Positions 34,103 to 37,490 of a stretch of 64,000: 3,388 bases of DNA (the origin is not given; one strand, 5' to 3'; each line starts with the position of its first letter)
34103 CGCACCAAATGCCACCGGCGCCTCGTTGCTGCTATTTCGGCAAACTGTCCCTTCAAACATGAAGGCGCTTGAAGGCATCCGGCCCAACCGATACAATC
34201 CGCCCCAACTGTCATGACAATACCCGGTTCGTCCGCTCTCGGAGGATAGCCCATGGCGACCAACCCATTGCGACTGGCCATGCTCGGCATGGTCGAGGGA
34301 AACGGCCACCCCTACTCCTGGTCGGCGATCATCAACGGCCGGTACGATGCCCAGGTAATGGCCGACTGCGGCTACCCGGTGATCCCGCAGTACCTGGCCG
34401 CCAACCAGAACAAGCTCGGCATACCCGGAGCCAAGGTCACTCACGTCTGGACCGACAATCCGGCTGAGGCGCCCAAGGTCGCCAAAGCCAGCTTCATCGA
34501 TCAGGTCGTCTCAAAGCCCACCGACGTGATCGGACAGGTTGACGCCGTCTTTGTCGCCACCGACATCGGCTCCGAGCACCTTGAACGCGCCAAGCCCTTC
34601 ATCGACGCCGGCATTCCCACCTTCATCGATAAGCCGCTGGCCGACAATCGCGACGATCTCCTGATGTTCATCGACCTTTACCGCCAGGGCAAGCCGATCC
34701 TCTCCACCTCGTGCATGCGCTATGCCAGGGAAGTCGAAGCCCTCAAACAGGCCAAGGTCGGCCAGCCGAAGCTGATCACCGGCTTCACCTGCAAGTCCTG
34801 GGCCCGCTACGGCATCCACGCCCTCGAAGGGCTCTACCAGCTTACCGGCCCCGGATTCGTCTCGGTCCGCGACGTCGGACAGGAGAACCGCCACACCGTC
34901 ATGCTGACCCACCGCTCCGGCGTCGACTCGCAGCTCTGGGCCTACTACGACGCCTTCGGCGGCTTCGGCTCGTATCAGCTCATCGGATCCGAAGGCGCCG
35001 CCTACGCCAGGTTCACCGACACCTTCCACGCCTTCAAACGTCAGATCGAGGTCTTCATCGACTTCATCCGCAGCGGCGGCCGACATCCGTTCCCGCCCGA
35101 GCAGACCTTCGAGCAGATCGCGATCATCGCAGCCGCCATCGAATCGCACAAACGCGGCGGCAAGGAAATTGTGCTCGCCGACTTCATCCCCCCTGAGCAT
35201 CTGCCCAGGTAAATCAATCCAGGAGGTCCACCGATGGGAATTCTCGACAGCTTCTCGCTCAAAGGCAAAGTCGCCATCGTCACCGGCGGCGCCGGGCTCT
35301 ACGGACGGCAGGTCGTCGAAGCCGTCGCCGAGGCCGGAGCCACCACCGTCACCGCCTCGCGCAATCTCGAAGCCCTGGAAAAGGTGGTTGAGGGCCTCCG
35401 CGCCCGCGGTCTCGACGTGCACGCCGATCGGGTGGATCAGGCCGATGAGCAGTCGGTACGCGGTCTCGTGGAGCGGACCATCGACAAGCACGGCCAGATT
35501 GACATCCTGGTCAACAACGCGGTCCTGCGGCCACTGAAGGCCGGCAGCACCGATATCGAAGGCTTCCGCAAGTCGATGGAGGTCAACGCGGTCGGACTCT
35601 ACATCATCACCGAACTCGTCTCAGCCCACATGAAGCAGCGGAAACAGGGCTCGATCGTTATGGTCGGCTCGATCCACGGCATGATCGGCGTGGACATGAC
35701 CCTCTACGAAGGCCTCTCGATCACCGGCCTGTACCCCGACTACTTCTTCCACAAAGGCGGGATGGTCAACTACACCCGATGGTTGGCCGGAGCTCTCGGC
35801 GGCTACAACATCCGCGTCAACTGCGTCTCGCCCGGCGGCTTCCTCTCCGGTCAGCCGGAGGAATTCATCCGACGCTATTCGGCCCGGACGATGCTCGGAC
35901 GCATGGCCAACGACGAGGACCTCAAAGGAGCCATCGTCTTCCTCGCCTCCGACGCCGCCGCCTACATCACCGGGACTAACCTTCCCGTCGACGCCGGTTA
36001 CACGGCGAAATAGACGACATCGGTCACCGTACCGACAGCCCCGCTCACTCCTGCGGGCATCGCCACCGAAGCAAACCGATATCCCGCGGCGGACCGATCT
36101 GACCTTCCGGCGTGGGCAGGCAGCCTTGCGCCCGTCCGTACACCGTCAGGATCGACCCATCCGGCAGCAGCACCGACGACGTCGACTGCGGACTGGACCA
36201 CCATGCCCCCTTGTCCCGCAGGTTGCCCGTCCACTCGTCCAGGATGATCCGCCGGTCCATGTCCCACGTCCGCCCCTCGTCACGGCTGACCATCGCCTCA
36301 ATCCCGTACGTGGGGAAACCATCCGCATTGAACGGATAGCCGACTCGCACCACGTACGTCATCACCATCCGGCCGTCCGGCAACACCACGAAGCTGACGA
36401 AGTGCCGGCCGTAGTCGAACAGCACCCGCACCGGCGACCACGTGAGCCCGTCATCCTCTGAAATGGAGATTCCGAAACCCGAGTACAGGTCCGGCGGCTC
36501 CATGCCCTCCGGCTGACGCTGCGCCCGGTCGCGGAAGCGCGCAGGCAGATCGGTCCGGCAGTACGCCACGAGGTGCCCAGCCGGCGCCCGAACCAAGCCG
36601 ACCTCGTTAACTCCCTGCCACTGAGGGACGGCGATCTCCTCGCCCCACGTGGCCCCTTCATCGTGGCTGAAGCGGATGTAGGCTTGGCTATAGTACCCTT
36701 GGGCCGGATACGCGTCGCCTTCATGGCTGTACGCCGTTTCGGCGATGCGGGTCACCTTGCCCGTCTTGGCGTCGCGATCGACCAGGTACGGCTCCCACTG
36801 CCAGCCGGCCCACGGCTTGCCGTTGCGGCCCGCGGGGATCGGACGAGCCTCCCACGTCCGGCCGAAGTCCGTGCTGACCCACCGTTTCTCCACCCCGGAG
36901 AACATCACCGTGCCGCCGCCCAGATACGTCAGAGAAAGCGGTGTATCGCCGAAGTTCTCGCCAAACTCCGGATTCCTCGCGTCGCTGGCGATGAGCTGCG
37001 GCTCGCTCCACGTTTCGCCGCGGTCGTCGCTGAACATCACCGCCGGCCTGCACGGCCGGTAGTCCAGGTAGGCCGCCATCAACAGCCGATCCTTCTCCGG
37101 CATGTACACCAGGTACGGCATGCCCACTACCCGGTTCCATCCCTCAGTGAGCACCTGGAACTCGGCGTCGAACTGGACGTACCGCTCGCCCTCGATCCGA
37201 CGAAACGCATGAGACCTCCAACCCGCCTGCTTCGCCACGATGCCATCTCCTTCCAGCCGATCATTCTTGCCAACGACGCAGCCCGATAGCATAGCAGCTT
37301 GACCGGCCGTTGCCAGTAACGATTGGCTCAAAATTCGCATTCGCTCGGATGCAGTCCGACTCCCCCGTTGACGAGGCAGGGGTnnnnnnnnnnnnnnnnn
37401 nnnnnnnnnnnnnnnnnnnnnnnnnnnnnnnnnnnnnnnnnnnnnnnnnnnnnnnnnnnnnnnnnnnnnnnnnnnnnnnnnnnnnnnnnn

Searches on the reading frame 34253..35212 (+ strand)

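Call 12: search_protein_families(library=pfam, proteins=[window:34253-35212:+], max_evalue=0.001)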
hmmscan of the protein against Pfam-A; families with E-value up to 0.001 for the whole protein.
window:34253-35212:+ (319 aa): 1 family
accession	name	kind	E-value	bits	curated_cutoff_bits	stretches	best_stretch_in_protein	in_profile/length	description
PF01408.29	GFO_IDH_MocA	-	3.9e-07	31.2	24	1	58-144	24-110/120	Oxidoreductase family, NAD-binding Rossmann fold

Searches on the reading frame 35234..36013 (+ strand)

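Call 12: search_protein_families(library=pfam, proteins=[window:35234-36013:+], max_evalue=0.001)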
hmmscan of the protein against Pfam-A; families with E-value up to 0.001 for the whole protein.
window:35234-36013:+ (259 aa): 4 families
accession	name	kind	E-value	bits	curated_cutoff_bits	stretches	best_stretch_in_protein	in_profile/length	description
PF13561.12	adh_short_C2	-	1.6e-40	139.6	27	1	24-257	9-236/236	Enoyl-(Acyl carrier protein) reductase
PF00106.31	adh_short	-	7.8e-35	120.6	26.6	1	12-205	1-184/195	short chain dehydrogenase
PF08659.16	KR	-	1.3e-09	38.6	22.6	1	15-153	4-143/180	KR domain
PF01370.27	Epimerase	-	0.00035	20.5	20.9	1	15-109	2-85/240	NAD dependent epimerase/dehydratase family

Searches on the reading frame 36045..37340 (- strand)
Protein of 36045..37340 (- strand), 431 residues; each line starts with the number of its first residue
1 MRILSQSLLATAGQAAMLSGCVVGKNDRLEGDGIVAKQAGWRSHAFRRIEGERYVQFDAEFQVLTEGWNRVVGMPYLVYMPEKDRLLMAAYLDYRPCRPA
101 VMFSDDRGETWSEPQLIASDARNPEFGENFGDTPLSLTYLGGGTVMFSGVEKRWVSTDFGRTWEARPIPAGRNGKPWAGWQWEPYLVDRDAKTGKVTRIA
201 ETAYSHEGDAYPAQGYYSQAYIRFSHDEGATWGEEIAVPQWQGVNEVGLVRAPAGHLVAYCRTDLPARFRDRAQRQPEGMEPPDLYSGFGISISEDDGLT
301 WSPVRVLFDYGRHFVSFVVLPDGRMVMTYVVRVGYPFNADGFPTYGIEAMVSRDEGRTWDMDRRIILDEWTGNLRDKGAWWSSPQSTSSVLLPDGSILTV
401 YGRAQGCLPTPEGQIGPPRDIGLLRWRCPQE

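Call 12: search_protein_families(library=pfam, proteins=[window:36045-37340:-], max_evalue=0.001)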
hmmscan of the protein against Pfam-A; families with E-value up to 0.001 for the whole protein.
window:36045-37340:- (431 aa): 4 families
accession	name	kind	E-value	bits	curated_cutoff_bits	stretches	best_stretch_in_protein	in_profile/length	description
PF13088.12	BNR_2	-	5.6e-13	49.3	31.4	1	101-359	20-248/277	BNR repeat-like domain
PF02012.26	BNR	-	1.7e-12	45.8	27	0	154-164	1-11/12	BNR/Asp-box repeat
PF24316.1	Tli3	-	0.00015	22.6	27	0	94-121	79-106/129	T6SS Tli3 immunity protein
PF15902.12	Sortilin-Vps10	-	0.00073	18.9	33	0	101-172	3-66/446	Sortilin, neurotensin receptor 3,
